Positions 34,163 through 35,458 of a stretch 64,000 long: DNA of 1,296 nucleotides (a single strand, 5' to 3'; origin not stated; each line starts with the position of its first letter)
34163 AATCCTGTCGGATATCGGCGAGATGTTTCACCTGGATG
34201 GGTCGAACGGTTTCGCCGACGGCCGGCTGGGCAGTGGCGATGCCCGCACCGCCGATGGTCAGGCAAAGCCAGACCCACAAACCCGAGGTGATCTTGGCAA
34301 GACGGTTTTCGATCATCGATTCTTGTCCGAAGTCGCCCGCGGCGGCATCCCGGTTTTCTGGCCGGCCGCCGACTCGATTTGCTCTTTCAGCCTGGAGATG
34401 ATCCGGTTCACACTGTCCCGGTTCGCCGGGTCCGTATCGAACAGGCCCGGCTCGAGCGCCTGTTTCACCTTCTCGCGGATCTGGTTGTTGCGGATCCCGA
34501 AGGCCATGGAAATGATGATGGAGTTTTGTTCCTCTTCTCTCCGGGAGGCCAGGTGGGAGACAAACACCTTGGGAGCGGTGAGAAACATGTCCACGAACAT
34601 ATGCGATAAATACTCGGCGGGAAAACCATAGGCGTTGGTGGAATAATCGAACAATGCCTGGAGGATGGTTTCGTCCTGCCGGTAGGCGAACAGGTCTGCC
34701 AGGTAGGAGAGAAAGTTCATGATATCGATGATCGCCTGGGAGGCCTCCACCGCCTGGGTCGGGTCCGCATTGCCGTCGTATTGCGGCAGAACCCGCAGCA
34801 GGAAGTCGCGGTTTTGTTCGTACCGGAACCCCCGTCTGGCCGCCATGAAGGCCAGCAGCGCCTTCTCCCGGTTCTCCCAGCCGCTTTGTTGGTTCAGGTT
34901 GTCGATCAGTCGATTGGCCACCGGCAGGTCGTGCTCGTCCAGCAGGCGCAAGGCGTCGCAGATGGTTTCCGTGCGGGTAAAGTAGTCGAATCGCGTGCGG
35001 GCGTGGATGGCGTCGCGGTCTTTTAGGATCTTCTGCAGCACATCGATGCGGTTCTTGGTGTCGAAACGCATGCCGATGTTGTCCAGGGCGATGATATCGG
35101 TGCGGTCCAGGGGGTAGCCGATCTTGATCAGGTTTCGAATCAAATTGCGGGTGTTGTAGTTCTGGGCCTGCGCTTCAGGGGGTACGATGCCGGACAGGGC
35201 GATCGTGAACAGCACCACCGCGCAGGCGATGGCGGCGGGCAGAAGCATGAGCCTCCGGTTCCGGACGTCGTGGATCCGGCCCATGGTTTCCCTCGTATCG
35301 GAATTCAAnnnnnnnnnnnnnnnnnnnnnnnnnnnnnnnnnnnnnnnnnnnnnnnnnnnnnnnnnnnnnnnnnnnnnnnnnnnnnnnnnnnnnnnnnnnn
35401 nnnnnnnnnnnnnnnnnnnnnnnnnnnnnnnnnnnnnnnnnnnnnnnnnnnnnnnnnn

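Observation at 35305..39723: Unusual module: tetrahaem cytochrome, Tat-FeS, NrfD and an HAO-family octahaem cytochrome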

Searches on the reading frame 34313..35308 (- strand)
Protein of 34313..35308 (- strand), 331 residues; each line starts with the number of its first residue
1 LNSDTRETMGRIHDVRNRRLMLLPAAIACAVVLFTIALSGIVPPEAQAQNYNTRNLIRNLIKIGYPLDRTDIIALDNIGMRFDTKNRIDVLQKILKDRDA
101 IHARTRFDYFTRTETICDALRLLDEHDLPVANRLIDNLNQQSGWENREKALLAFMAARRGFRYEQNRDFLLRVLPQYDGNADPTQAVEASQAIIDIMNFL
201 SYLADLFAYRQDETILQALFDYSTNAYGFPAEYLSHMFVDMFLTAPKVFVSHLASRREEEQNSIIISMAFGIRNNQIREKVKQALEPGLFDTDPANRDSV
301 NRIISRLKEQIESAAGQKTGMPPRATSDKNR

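Call 3: search_protein_families(library=pfam, proteins=[window:34313-35308:-], max_evalue=0.01)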
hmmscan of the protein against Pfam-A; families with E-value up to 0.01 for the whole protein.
window:34313-35308:- (331 aa): 0 families

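Call 4: search_protein_families(library=ncbifam, proteins=[window:34313-35308:-], max_evalue=0.01)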
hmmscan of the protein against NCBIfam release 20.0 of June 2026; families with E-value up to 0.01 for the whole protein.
window:34313-35308:- (331 aa): 0 families

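Call 47: find_homologous_proteins(query=window:34313-35284:-, max_evalue=0.001)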
Query window:34313-35284:- (323 aa): 102 proteins with E <= 0.001 among 2218 candidates.
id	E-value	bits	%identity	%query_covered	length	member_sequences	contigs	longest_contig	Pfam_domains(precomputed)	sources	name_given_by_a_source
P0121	5.4e-210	714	100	100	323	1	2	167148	-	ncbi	-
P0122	1.4e-115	404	63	92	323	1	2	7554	-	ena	-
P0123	1.9e-111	390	63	86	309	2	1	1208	-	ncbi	-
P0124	2.1e-110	387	58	93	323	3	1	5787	-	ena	-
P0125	1.8e-103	364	57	94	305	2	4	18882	-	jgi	jgi:hypothetical protein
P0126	2.5e-102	360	55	93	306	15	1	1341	-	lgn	-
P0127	2.6e-102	360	56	92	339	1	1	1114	-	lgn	-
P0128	1.7e-101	358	55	94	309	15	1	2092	-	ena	-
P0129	5.3e-101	356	56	94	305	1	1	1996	-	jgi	-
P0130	2.2e-100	354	56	89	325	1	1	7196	-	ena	-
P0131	1.0e-99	352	55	94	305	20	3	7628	-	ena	-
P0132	1.8e-99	351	57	89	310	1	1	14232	-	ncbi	-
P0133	1.3e-98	348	56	89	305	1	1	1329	-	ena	-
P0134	1.5e-98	348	56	89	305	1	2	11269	-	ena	-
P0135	2.0e-98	348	55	94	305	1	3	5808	-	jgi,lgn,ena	-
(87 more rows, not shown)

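Call 62: predict_structure(alignment_id=A2)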
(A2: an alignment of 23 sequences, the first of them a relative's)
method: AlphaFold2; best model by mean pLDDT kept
length: 323 residues; sequences in the alignment: 23
mean_pLDDT: 79.7   pTM: 0.74
mean pLDDT of the five models: 79.7, 79.6, 78.2, 78.2, 77.6
residues with pLDDT >= 90: 131; 70-90: 105; 50-70: 49; < 50: 38
segments of 3 or more residues with pLDDT < 50: 1-5, 30-38, 172-178, 309-323
pLDDT, mean of each block of 10 residues (from residue 1): 47 57 59 45 84 92 83 71 95 91 91 92 95 93 96 96 84 48 78 94 94 86 89 92 90 90 82 82 70 86 69 41 34
secondary structure, 60 per line:
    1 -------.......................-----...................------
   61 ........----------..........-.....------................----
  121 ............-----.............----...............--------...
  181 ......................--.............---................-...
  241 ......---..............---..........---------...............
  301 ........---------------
elements in order: H8-30 H36-54 H61-68 H79-88 H90-94 H101-116 H121-132 H138-150 H155-169 H178-202 H205-217 H221-236 H238-246 H250-263 H267-276 H286-308

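Call 66: fold_search(model_id=the predicted structure, library=pdb)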
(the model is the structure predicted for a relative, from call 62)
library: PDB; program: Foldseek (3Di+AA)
matches with E <= 10: 944; with E <= 0.001: 0
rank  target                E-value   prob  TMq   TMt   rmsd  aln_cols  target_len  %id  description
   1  5onb_E                1.6e-02  0.92  0.22  0.24  14.7       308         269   12  Drosophila Bag-of-marbles CBM peptide bound to human CAF40 (released 2017-12-27)
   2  5lhd_C                2.5e-02  0.99  0.26  0.12  12.7       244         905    9  Structure of glycosylated human aminopeptidase N (released 2017-04-05)
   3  5mfd_G                2.6e-02  0.75  0.19  0.19  16.0       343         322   12  Designed armadillo repeat protein YIIIM''6AII in complex with pD_(KR)5 (released 2017-07-19)
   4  4ct7_B                2.7e-02  0.87  0.21  0.24  15.1       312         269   10  CNOT9-CNOT1 complex with bound tryptophan (released 2014-05-07)
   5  3vwa_A                3.3e-02  0.89  0.23  0.16  15.3       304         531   15  Crystal structure of Cex1p (released 2013-06-05)
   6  5onb_C                4.3e-02  0.84  0.23  0.26  14.7       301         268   11  Drosophila Bag-of-marbles CBM peptide bound to human CAF40 (released 2017-12-27)
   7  8g9k_B                4.5e-02  0.51  0.14  0.20  16.6       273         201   12  Geometrically programmable nanomaterial construction using regularized protein building blocks (released 2024-03-13)
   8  8g9k_A                4.5e-02  0.44  0.13  0.18  15.9       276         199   12  Geometrically programmable nanomaterial construction using regularized protein building blocks (released 2024-03-13)
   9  6sa7_A                4.9e-02  0.63  0.18  0.14  16.8       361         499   12  DARPin-Armadillo fusion C8long83 (released 2019-11-20)
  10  4naq_A                5.1e-02  0.97  0.27  0.12  11.7       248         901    9  Crystal structure of porcine aminopeptidase-N complexed with poly-alanine (released 2013-12-04)
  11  4ct6_B                5.1e-02  0.77  0.21  0.24  15.1       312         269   10  CNOT9-CNOT1 complex (released 2014-05-07)
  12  9cao_B                5.4e-02  0.92  0.24  0.11  12.9       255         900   10  Aminopeptidase N open state (released 2025-08-06)
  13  9qpq_I                5.4e-02  0.60  0.18  0.18  15.1       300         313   11  The structure of the COPI leaf bound to GOLPH3 (released 2025-10-22)
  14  9jnj_A                5.6e-02  0.80  0.22  0.25  14.7       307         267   11  Crystal structure of Human Cnot9 (released 2025-09-24)
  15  4cru_B                6.1e-02  0.75  0.21  0.24  15.1       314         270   11  Complex of human CNOT9 and CNOT1 including one tryptophan (released 2014-05-07)
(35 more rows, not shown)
